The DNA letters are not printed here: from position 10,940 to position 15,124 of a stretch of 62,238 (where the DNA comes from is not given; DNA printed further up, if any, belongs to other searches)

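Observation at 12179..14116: GltD/NfnB-like NAD(P)H module embedded inside the inserted-ferredoxin domain of an HdrA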

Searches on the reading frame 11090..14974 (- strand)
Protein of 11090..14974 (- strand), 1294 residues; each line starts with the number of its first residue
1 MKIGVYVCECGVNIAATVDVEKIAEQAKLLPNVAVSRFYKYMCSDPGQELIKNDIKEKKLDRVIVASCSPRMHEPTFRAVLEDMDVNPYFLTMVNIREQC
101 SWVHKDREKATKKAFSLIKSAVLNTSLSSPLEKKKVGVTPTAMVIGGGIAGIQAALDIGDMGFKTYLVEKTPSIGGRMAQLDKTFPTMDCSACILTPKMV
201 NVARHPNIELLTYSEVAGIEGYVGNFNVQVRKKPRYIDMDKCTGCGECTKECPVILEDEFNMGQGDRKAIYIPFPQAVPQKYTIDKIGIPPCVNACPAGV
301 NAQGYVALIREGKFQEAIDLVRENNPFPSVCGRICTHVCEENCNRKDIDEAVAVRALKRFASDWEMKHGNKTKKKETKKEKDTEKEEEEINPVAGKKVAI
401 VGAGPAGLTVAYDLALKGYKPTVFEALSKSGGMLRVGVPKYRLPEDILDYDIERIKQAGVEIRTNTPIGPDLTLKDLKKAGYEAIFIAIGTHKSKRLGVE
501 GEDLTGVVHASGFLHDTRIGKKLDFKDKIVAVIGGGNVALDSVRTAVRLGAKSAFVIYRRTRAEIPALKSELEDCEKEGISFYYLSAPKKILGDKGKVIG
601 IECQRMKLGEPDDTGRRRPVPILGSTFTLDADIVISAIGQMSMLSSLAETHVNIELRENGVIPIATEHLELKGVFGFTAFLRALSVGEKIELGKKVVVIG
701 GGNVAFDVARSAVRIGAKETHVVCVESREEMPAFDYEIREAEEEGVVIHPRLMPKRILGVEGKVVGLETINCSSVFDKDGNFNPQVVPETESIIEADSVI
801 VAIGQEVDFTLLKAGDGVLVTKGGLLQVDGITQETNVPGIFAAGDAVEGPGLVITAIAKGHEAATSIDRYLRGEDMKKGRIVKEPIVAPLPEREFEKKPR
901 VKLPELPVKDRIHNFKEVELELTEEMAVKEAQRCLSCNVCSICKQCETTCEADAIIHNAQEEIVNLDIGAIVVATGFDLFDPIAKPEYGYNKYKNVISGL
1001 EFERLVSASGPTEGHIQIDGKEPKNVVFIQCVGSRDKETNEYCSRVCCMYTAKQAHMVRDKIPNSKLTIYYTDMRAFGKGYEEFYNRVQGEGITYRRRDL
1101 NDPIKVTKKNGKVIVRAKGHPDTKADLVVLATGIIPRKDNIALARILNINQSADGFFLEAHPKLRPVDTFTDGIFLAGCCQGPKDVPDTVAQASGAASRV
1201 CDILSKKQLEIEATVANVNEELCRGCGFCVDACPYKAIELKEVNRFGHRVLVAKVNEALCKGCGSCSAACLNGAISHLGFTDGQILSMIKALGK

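Call 6: search_protein_families(library=pfam, proteins=[window:11090-14974:-], max_evalue=0.001)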
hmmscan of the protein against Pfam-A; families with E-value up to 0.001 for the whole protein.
window:11090-14974:- (1294 aa): 29 families (the best 25 are shown)
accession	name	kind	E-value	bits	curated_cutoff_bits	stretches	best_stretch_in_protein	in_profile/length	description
PF07992.20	Pyr_redox_2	-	5.4e-51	174.2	26.1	3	396-665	1-260/291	Pyridine nucleotide-disulphide oxidoreductase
PF14691.11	Fer4_20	-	2.2e-24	85.8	25.8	2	290-369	30-112/113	Dihydroprymidine dehydrogenase domain II, 4Fe-4S cluster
PF13738.12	Pyr_redox_3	-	7e-22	78.5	30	1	693-844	164-305/305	Pyridine nucleotide-disulphide oxidoreductase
PF00070.33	Pyr_redox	-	9.4e-17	61.7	22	0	695-765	1-75/82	Pyridine nucleotide-disulphide oxidoreductase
PF13450.12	NAD_binding_8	-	1.2e-13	51.5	21.9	2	400-434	1-35/68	NAD(P)-binding Rossmann-like domain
PF12838.12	Fer4_7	-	2e-11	44.6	27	2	1223-1274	2-52/52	4Fe-4S dicluster domain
PF00037.32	Fer4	-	2.8e-11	43.2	21.1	2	1217-1239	2-24/24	4Fe-4S binding domain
PF12831.13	FAD_oxidored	-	1.1e-09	38.6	27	1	143-179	3-39/416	FAD dependent oxidoreductase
PF12837.12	Fer4_6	-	1.3e-09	37.9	25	2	1215-1238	1-24/24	4Fe-4S binding domain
PF13241.12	NAD_binding_7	-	1.4e-09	38.9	22.1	0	693-731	7-44/104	Putative NAD(P)-binding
PF01946.23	Thi4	-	4.5e-09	36.3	26.2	1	387-433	9-57/235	Thi4 family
PF01262.27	AlaDh_PNT_C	-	6.2e-09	36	23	0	141-185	30-71/214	Alanine dehydrogenase/PNT, C-terminal domain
PF13187.11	Fer4_9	-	1.8e-08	34.7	27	1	1223-1275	2-52/52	4Fe-4S dicluster domain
PF14697.11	Fer4_21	-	1.1e-07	32.3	35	2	1216-1270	1-51/59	4Fe-4S dicluster domain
PF01266.30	DAO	-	1.3e-07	32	27.9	1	397-427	1-31/353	FAD dependent oxidoreductase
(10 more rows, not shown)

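Call 8: search_protein_families(library=ncbifam, proteins=[window:11090-14974:-], max_evalue=0.00001)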
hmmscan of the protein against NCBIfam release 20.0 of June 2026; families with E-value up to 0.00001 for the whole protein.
window:11090-14974:- (1294 aa): 75 families (the best 25 are shown)
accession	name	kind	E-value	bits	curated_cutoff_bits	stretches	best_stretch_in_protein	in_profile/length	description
NF040770.1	hetero_SS_HdrA2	exception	4.1e-251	835.4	1100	2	2-298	1-302/777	CoB-CoM heterodisulfide reductase HdrA2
NF009410.0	PRK12771.1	subfamily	2.8e-198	660.1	516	2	287-666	45-404/566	NAD(P)-binding protein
NF041778.1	hetero_SS_HdrA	equivalog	2e-184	614.6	1400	2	2-286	7-292/771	ferredoxin:CoB-CoM heterodisulfide reductase subunit HdrA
NF041891.1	hdrA_Methbact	equivalog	2.7e-175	584.7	1300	2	936-1292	283-635/762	ferredoxin:CoB-CoM heterodisulfide reductase subunit HdrA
NF009454.0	PRK12814.1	equivalog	4.6e-162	540.7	916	2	290-667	102-460/657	putative NADPH-dependent glutamate synthase small subunit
NF009414.0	PRK12778.1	equivalog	1.8e-140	469.6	1103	3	290-664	337-707/752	bifunctional dihydroorotate dehydrogenase B NAD binding subunit/NADPH-dependent glutamate synthase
TIGR01316.1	gltA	equivalog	4e-139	464.3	471.75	3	291-675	37-419/449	NADPH-dependent glutamate synthase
NF010590.0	PRK13984.1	equivalog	5.5e-126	421.1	946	2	292-650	198-551/611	putative oxidoreductase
TIGR03315.1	Se_ygfK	equivalog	4.1e-118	395.3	835.3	2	282-675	437-809/1012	putative selenate reductase subunit YgfK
TIGR01318.1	gltD_gamma_fam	subfamily_domain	4.5e-106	355.2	482.95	2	284-666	42-421/467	glutamate synthase, small subunit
NF009413.0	PRK12775.1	equivalog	4.5e-96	322.7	1895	2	290-641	339-685/1006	putative trifunctional 2-polyprenylphenol hydroxylase/glutamate synthase subunit beta/ferritin domain-containing protein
NF009408.0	PRK12769.1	equivalog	9.6e-95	318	1003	2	292-662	236-603/659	formate-dependent uric acid utilization protein AegA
NF009409.0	PRK12770.1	subfamily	5.1e-92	308.7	343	2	389-675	12-320/360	putative glutamate synthase subunit beta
NF009415.0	PRK12779.1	equivalog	1.9e-87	294.1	1519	2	294-666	212-585/944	putative bifunctional glutamate synthase subunit beta/2-polyprenylphenol hydroxylase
NF009451.0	PRK12809.1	equivalog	8.8e-76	255.5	1154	2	292-641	219-566/639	formate-dependent uric acid utilization protein YgfT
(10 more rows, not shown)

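Call 9: search_solved_structures(query=window:11090-14974:-, max_evalue=0.00001)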
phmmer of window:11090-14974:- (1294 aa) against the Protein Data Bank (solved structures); distinct sequences matched with E-value up to 0.00001: 64 (the best 60 are shown).
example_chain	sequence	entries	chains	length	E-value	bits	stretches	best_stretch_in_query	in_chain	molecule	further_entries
5odc_A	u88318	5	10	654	2.2e-224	750.8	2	2-287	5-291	Heterodisulfide reductase, subunit A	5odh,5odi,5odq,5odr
8rvv_A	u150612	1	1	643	6.2e-216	722.8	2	2-286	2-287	H(2):CoB-CoM heterodisulfide,ferredoxin reductase subunit A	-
8rvu_a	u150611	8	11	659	6.7e-216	722.7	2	2-287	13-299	H(2):CoB-CoM heterodisulfide,ferredoxin reductase subunit A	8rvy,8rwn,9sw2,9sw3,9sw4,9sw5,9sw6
9sfi_A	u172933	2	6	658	1.1e-198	665.6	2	2-287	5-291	CoB--CoM heterodisulfide reductase iron-sulfur subunit A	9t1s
7bkb_A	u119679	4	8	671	1.1e-186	625.8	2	2-291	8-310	CoB--CoM heterodisulfide reductase iron-sulfur subunit A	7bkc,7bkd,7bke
9bov_A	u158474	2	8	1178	1.4e-119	403.5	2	290-642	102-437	Molybdopterin oxidoreductase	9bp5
9n5u_A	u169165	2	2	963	3.3e-112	379.2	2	289-641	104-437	NfnA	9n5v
8oh5_C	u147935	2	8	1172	3.8e-98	332.6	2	290-648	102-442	Formate dehydrogenase-O, major subunit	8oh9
5jca_L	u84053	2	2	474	8.1e-85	288.4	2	289-640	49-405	NADH-dependent Ferredoxin:NADP Oxidoreductase (NfnI) subunit alpha | NADH-dependent Ferredoxin:NADP Oxidoreductase subunit alpha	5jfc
4ylf_B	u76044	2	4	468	8.3e-82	278.5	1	291-663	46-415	Dihydropyrimidine dehydrogenase subunit A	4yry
5vj7_A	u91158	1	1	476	6.2e-81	275.6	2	289-620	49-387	Oxidoreductase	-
6s6s_G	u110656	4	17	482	6.5e-63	215.9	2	277-639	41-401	Glutamate synthase [NADPH] small chain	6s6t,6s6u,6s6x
2vdc_G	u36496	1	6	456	8.1e-63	215.6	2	278-639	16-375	GLUTAMATE SYNTHASE [NADPH] SMALL CHAIN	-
7mfm_I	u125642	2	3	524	2.7e-49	170.8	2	295-557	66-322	Glutamate synthase (NADPH) small chain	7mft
7m31_A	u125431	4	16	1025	7.1e-39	136.3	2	287-495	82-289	Dihydropyrimidine dehydrogenase [NADP(+)]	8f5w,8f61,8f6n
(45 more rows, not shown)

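Call 14: find_homologous_proteins(query=window:11093-14974:-, max_evalue=1e-20)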
Query window:11093-14974:- (1294 aa): 7998 proteins with E <= 1e-20 among 8000 candidates; the best 120 are listed.
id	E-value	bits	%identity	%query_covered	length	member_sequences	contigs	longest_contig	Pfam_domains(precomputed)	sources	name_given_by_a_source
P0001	0.0e+0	2773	92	100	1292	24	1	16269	PF14697.12,PF13241.13,PF13450.13,PF07992.21,PF12837.13,PF00070.34,PF03486.21,PF12838.13,PF01134.29,PF12831.14,PF01946.24,PF01266.31,PF01593.31,PF14691.12,PF00890.31,PF00037.33,PF13738.13,PF01262.28,PF25160.2,PF13237.12,PF13183.12,PF13187.12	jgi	jgi:heterodisulfide reductase subunit A-like polyferredoxin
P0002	0.0e+0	2435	81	100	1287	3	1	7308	PF14697.12,PF13241.13,PF13450.13,PF07992.21,PF12837.13,PF00070.34,PF13484.12,PF12838.13,PF12800.13,PF12831.14,PF01266.31,PF12797.13,PF14691.12,PF00890.31,PF00037.33,PF13738.13,PF01262.28,PF25160.2,PF13237.12,PF13183.12,PF13187.12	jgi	jgi:heterodisulfide reductase subunit A-like polyferredoxin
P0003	0.0e+0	2428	80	100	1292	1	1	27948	PF14697.12,PF13241.13,PF13450.13,PF07992.21,PF12837.13,PF00070.34,PF03486.21,PF13484.12,PF12838.13,PF01134.29,PF12831.14,PF01946.24,PF01266.31,PF01593.31,PF12797.13,PF14691.12,PF00890.31,PF00037.33,PF13738.13,PF01262.28,PF25160.2,PF13237.12,PF13187.12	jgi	jgi:heterodisulfide reductase subunit A-like polyferredoxin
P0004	0.0e+0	2418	80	100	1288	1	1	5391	PF14697.12,PF13241.13,PF13450.13,PF07992.21,PF12837.13,PF00070.34,PF03486.21,PF13484.12,PF12838.13,PF01134.29,PF12831.14,PF01946.24,PF01266.31,PF01593.31,PF12797.13,PF14691.12,PF00890.31,PF00037.33,PF13738.13,PF01262.28,PF25160.2,PF13237.12,PF13187.12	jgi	-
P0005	0.0e+0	2409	80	100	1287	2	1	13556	PF14697.12,PF13241.13,PF13450.13,PF07992.21,PF12837.13,PF00070.34,PF03486.21,PF13484.12,PF12838.13,PF01134.29,PF12831.14,PF01946.24,PF01266.31,PF12797.13,PF14691.12,PF00890.31,PF00037.33,PF13738.13,PF01262.28,PF25160.2,PF13237.12,PF13183.12,PF13187.12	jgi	jgi:heterodisulfide reductase subunit A-like polyferredoxin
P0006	0.0e+0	2406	79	100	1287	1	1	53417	PF14697.12,PF13241.13,PF13450.13,PF07992.21,PF12837.13,PF00070.34,PF03486.21,PF13484.12,PF12838.13,PF01134.29,PF12831.14,PF01946.24,PF01266.31,PF01593.31,PF12797.13,PF14691.12,PF00890.31,PF00037.33,PF13738.13,PF01262.28,PF25160.2,PF13237.12,PF13187.12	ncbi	-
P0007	0.0e+0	2401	79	100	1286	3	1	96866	PF14697.12,PF13241.13,PF13450.13,PF07992.21,PF12837.13,PF00070.34,PF03486.21,PF13484.12,PF12838.13,PF01134.29,PF12831.14,PF01946.24,PF01266.31,PF01593.31,PF12797.13,PF14691.12,PF00890.31,PF00037.33,PF13738.13,PF01262.28,PF25160.2,PF13237.12,PF13187.12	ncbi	-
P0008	0.0e+0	2376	81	97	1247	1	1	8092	PF13241.13,PF13450.13,PF07992.21,PF12837.13,PF00070.34,PF03486.21,PF12838.13,PF01134.29,PF12831.14,PF01946.24,PF01266.31,PF12797.13,PF14691.12,PF00890.31,PF00037.33,PF13738.13,PF01262.28,PF25160.2,PF13237.12,PF13183.12,PF13187.12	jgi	jgi:heterodisulfide reductase subunit A-like polyferredoxin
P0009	0.0e+0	2366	78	100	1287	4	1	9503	PF14697.12,PF13241.13,PF13450.13,PF07992.21,PF12837.13,PF00070.34,PF03486.21,PF13484.12,PF12838.13,PF01134.29,PF12831.14,PF01946.24,PF01266.31,PF12797.13,PF14691.12,PF00890.31,PF00037.33,PF13738.13,PF01262.28,PF25160.2,PF13237.12,PF13187.12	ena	-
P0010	0.0e+0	1968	67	100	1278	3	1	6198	PF14697.12,PF13241.13,PF13450.13,PF07992.21,PF00070.34,PF12838.13,PF12831.14,PF01946.24,PF01266.31,PF14691.12,PF00890.31,PF00037.33,PF13738.13,PF01262.28,PF13237.12,PF13187.12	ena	-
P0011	0.0e+0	1967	63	80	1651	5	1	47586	PF14697.12,PF13241.13,PF13450.13,PF07992.21,PF12837.13,PF00070.34,PF03486.21,PF13484.12,PF01266.31,PF14691.12,PF00890.31,PF13738.13,PF25160.2,PF13237.12,PF12838.13,PF01134.29,PF01494.26,PF12831.14,PF01946.24,PF01593.31,PF12797.13,PF00037.33,PF01262.28,PF13187.12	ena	-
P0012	0.0e+0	1957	62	80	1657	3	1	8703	PF14697.12,PF13241.13,PF13450.13,PF07992.21,PF12837.13,PF00070.34,PF03486.21,PF13484.12,PF01266.31,PF14691.12,PF00890.31,PF13738.13,PF25160.2,PF13237.12,PF12838.13,PF01134.29,PF01494.26,PF12831.14,PF01946.24,PF01593.31,PF12797.13,PF00037.33,PF01262.28,PF13187.12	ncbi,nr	ncbi:MAG: FAD-dependent oxidoreductase [Candidatus Thermoplasmatota archaeon]|nr:FAD-dependent oxido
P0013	0.0e+0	1952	62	80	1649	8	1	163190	PF14697.12,PF13241.13,PF13450.13,PF07992.21,PF12837.13,PF00070.34,PF03486.21,PF13484.12,PF01266.31,PF14691.12,PF00890.31,PF13738.13,PF25160.2,PF13237.12,PF12838.13,PF01134.29,PF01494.26,PF12831.14,PF01946.24,PF13434.13,PF01593.31,PF12797.13,PF00037.33,PF01262.28,PF13187.12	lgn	-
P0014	0.0e+0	1947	63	80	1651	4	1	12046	PF14697.12,PF13241.13,PF13450.13,PF07992.21,PF12837.13,PF00070.34,PF03486.21,PF13484.12,PF01266.31,PF14691.12,PF00890.31,PF13738.13,PF25160.2,PF13237.12,PF12838.13,PF01134.29,PF01494.26,PF12831.14,PF01946.24,PF01593.31,PF00037.33,PF01262.28,PF13183.12,PF13187.12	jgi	jgi:heterodisulfide reductase subunit A-like polyferredoxin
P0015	0.0e+0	1946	63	82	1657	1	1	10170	PF14697.12,PF13241.13,PF13450.13,PF07992.21,PF12837.13,PF00070.34,PF03486.21,PF13484.12,PF05834.19,PF01266.31,PF14691.12,PF00890.31,PF13738.13,PF25160.2,PF13237.12,PF12838.13,PF01134.29,PF01494.26,PF12831.14,PF01946.24,PF01593.31,PF12797.13,PF00037.33,PF01262.28,PF13183.12,PF13187.12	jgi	-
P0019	0.0e+0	1939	63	80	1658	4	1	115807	PF14697.12,PF13241.13,PF13450.13,PF07992.21,PF12837.13,PF00070.34,PF03486.21,PF13484.12,PF01266.31,PF14691.12,PF00890.31,PF13738.13,PF25160.2,PF13237.12,PF12838.13,PF01134.29,PF01494.26,PF12831.14,PF01946.24,PF01593.31,PF12797.13,PF00037.33,PF01262.28,PF13187.12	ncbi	-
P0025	0.0e+0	1797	67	50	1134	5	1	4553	PF13241.13,PF13450.13,PF07992.21,PF12837.13,PF00070.34,PF13484.12,PF12838.13,PF01134.29,PF12831.14,PF01946.24,PF01266.31,PF01593.31,PF12797.13,PF14691.12,PF00890.31,PF00037.33,PF13738.13,PF01262.28,PF25160.2,PF13237.12,PF13187.12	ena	-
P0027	0.0e+0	1676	62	50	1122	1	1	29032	PF14697.12,PF13241.13,PF13450.13,PF07992.21,PF12837.13,PF00070.34,PF03486.21,PF13484.12,PF01266.31,PF14691.12,PF00890.31,PF13738.13,PF25160.2,PF13237.12,PF12838.13,PF01134.29,PF01494.26,PF12831.14,PF01946.24,PF01593.31,PF12797.13,PF00037.33,PF01262.28,PF13187.12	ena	-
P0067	0.0e+0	1607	50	83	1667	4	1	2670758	PF14697.12,PF13241.13,PF13450.13,PF07992.21,PF12837.13,PF00070.34,PF03486.21,PF12838.13,PF01134.29,PF01494.26,PF12831.14,PF01946.24,PF01266.31,PF01593.31,PF14691.12,PF00890.31,PF00037.33,PF13738.13,PF01262.28,PF13237.12,PF13187.12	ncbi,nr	ncbi:MAG: FAD-dependent oxidoreductase [Planctomycetota bacterium]|nr:MAG: FAD-dependent oxidoreduct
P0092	0.0e+0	1547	59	54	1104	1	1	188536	PF14697.12,PF13450.13,PF07992.21,PF12837.13,PF00070.34,PF03486.21,PF13484.12,PF12838.13,PF01134.29,PF01494.26,PF12831.14,PF01946.24,PF01266.31,PF01593.31,PF12797.13,PF14691.12,PF00890.31,PF00037.33,PF13738.13,PF01262.28,PF13237.12,PF13187.12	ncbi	ncbi:MAG: FAD-dependent oxidoreductase [Promethearchaeota archaeon]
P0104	0.0e+0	1513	60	49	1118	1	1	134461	PF14697.12,PF13241.13,PF13450.13,PF07992.21,PF12837.13,PF00070.34,PF03486.21,PF12838.13,PF01134.29,PF12831.14,PF01946.24,PF01266.31,PF14691.12,PF00890.31,PF00037.33,PF13738.13,PF01262.28,PF25160.2,PF13237.12,PF13187.12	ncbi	-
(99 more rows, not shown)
